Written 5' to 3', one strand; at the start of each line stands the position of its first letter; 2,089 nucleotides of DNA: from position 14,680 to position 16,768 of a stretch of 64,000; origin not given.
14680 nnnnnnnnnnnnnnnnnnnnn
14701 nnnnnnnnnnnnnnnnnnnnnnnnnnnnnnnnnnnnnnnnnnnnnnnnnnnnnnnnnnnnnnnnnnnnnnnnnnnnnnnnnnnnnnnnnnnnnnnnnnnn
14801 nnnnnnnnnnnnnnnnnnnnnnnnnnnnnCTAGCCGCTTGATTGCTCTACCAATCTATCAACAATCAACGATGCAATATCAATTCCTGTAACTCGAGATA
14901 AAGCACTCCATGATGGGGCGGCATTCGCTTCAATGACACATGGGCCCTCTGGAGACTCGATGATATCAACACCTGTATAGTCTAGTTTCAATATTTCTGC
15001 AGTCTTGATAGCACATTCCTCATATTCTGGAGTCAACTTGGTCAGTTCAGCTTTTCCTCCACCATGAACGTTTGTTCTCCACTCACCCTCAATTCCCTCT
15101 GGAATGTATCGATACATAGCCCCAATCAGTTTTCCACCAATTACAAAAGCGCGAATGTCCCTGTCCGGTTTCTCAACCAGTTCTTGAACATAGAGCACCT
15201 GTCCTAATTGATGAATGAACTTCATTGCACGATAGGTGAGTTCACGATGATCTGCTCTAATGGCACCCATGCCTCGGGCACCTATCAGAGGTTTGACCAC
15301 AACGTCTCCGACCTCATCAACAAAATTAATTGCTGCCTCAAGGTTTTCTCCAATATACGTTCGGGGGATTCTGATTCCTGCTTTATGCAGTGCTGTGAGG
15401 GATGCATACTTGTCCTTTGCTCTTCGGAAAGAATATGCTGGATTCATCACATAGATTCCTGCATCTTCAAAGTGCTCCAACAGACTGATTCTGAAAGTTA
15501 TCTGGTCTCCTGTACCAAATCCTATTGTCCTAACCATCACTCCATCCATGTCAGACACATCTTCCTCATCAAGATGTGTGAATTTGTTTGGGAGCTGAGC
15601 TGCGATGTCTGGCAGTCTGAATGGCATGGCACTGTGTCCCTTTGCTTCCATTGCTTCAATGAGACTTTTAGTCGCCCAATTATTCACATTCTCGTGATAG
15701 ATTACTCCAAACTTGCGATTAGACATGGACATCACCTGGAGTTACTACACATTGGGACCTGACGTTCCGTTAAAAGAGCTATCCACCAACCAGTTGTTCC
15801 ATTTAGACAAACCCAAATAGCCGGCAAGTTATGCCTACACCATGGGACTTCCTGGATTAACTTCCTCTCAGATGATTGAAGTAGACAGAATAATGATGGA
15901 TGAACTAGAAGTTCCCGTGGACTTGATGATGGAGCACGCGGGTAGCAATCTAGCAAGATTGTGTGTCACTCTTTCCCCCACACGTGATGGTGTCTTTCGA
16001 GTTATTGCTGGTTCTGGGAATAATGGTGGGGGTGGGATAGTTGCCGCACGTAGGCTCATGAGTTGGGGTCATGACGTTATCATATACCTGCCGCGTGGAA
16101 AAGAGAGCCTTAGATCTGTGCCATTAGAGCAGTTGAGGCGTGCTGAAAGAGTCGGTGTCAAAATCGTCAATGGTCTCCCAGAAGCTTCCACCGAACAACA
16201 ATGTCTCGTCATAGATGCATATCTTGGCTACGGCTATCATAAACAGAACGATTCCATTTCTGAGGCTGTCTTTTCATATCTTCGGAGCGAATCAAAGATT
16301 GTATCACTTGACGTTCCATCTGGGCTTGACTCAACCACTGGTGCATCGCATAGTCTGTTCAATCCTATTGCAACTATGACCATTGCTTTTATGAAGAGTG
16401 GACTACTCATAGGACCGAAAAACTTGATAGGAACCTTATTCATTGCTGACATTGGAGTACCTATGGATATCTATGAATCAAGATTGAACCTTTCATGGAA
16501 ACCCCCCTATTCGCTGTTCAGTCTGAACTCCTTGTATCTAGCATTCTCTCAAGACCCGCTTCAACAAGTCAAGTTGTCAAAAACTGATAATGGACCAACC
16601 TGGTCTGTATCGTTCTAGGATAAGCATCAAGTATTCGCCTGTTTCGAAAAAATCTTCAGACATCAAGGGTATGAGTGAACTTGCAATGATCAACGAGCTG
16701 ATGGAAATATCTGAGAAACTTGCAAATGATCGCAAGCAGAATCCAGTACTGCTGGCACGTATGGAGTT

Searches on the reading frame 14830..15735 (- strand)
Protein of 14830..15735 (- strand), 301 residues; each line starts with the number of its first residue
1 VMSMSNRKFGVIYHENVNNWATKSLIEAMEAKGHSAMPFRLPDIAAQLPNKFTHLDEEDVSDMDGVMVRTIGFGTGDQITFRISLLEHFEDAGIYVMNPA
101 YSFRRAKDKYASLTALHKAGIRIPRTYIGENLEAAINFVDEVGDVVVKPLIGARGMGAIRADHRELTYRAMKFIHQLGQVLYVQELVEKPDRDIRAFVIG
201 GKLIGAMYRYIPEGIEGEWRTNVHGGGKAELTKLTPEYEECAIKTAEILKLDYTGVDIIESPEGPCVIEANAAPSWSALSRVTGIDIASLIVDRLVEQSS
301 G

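Call 9: search_protein_families(library=pfam, proteins=[window:14830-15735:-], max_evalue=0.0001)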
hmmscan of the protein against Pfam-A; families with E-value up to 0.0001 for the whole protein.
window:14830-15735:- (301 aa): 5 families
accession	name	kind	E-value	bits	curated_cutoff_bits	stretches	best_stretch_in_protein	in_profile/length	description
PF08443.16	RimK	-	8.5e-34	117.2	21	1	106-293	1-186/188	RimK-like ATP-grasp domain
PF02955.21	GSH-S_ATP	-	1.5e-14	54.3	23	1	123-260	12-153/175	Prokaryotic glutathione synthetase, ATP-grasp domain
PF02655.19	ATP-grasp_3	-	5.6e-08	33.5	23.2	1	106-272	1-155/160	ATP-grasp domain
PF14397.11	ATPgrasp_ST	-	6.7e-08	32.5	31.4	0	97-162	10-80/278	Sugar-transfer associated ATP-grasp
PF18030.7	Rimk_N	-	1.2e-05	25.9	26.4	1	12-101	5-92/94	RimK PreATP-grasp domain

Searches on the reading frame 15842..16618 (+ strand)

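Call 9: search_protein_families(library=pfam, proteins=[window:15842-16618:+], max_evalue=0.0001)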
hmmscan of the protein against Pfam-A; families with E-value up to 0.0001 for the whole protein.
window:15842-16618:+ (258 aa): 1 family
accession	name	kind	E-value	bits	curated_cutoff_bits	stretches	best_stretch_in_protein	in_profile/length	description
PF03853.21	YjeF_N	-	6.2e-29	101.6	24.9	1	29-187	4-169/169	YjeF-related protein N-terminus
